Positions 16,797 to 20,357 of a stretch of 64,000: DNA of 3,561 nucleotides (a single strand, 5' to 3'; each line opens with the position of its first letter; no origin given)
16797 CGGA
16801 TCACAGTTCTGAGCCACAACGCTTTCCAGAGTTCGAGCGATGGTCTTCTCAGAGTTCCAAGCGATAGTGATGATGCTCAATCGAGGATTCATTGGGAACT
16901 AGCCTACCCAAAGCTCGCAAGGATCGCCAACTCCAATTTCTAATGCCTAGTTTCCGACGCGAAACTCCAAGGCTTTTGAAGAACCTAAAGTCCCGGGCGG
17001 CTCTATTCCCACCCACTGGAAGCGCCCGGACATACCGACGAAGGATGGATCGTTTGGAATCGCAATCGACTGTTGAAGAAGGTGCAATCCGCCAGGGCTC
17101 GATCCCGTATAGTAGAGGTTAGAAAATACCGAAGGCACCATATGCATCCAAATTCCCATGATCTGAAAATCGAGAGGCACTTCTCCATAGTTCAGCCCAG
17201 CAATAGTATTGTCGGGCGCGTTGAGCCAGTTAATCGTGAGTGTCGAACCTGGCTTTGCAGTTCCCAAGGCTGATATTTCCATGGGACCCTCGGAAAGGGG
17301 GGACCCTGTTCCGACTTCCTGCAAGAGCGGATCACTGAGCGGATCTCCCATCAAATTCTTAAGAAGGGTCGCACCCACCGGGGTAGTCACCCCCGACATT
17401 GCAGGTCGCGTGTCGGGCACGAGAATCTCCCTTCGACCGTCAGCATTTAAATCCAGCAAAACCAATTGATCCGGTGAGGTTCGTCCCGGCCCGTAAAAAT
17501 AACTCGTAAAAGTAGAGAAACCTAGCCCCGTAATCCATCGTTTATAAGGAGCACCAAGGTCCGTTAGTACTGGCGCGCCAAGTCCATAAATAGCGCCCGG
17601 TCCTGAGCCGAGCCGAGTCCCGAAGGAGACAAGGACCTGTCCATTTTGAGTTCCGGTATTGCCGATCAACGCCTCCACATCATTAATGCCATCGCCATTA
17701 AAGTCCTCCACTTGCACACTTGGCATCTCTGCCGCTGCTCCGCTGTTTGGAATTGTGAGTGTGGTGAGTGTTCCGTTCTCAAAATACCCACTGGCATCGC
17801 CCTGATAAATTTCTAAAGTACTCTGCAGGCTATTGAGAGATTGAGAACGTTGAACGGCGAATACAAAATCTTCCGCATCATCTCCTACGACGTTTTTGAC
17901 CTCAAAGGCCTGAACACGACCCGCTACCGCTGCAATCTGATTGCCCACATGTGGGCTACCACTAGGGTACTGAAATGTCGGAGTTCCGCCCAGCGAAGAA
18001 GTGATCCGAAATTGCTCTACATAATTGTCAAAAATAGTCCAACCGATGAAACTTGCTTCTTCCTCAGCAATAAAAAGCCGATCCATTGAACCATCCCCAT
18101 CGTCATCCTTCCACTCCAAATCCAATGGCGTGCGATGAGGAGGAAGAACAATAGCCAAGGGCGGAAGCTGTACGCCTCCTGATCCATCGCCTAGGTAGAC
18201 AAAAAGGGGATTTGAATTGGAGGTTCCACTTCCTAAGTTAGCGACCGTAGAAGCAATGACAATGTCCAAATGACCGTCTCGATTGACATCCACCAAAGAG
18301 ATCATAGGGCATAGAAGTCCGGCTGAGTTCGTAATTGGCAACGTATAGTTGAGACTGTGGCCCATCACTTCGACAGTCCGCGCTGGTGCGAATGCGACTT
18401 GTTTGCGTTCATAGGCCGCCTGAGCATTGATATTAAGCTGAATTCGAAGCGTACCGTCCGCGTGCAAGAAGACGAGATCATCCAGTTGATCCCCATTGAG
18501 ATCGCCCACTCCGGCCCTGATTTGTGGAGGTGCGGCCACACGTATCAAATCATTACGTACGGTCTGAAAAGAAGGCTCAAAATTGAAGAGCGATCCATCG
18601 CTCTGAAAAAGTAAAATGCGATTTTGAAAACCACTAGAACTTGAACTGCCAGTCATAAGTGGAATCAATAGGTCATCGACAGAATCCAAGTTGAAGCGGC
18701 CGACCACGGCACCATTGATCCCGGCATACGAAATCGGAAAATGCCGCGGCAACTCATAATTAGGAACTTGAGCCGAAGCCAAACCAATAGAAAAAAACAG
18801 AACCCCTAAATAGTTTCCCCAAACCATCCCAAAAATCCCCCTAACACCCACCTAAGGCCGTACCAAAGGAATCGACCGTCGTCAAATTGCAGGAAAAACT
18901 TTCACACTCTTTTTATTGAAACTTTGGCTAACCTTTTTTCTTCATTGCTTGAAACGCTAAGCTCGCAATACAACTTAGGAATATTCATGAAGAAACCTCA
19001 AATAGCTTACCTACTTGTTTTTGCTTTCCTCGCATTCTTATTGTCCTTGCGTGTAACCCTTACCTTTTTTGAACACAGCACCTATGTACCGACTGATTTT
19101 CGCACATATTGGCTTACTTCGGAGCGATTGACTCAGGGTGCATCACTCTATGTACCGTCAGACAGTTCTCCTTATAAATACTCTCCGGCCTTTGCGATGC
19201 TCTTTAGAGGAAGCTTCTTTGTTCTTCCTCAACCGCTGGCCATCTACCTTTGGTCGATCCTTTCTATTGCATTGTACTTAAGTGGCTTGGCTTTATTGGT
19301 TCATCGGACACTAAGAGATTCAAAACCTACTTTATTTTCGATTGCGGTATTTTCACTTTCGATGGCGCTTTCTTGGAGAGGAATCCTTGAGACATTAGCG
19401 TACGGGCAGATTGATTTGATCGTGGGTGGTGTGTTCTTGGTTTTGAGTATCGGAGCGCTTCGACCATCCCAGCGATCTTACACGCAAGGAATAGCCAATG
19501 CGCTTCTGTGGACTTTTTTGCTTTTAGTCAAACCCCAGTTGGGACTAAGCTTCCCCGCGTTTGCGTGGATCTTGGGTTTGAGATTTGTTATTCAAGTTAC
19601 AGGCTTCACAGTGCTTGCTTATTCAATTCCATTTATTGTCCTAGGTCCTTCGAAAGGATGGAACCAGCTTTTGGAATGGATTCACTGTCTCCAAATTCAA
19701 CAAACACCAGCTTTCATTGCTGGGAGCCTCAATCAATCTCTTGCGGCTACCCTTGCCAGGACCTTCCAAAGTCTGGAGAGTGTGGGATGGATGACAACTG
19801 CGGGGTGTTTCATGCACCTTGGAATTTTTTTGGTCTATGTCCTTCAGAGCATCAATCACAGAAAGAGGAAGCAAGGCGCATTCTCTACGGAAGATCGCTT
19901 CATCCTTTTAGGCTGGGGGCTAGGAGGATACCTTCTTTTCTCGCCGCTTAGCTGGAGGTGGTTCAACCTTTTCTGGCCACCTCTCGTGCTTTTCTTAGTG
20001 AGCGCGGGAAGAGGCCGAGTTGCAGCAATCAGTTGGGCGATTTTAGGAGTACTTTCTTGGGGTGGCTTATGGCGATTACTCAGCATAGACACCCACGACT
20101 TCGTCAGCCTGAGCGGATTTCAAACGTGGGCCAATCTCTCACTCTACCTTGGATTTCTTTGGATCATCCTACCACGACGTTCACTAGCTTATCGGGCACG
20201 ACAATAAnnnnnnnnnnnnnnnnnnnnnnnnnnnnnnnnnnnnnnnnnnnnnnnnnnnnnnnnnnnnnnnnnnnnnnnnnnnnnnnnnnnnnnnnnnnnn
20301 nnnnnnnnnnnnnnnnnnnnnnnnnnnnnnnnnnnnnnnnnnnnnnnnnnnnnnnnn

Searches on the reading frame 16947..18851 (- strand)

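Call 18: search_protein_families(library=pfam, proteins=[window:16947-18851:-], max_evalue=0.001)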
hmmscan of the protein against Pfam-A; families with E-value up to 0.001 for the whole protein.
window:16947-18851:- (634 aa): 2 families
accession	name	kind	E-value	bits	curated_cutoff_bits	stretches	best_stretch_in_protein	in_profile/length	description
PF13517.12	FG-GAP_3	-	3.4e-18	66.4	26.9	2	188-257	1-58/61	FG-GAP-like repeat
PF01839.29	FG-GAP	-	9.2e-08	32.2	22.1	0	185-209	6-27/37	FG-GAP repeat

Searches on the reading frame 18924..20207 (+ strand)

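Call 59: search_protein_families(library=pfam, proteins=[window:18924-20207:+], max_evalue=0.1)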
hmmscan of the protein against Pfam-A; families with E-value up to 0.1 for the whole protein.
window:18924-20207:+ (427 aa): 1 family
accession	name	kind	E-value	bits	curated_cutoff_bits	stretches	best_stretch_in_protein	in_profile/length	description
PF09594.16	GT87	-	3.1e-10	40.6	25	1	86-321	3-223/237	Glycosyltransferase family 87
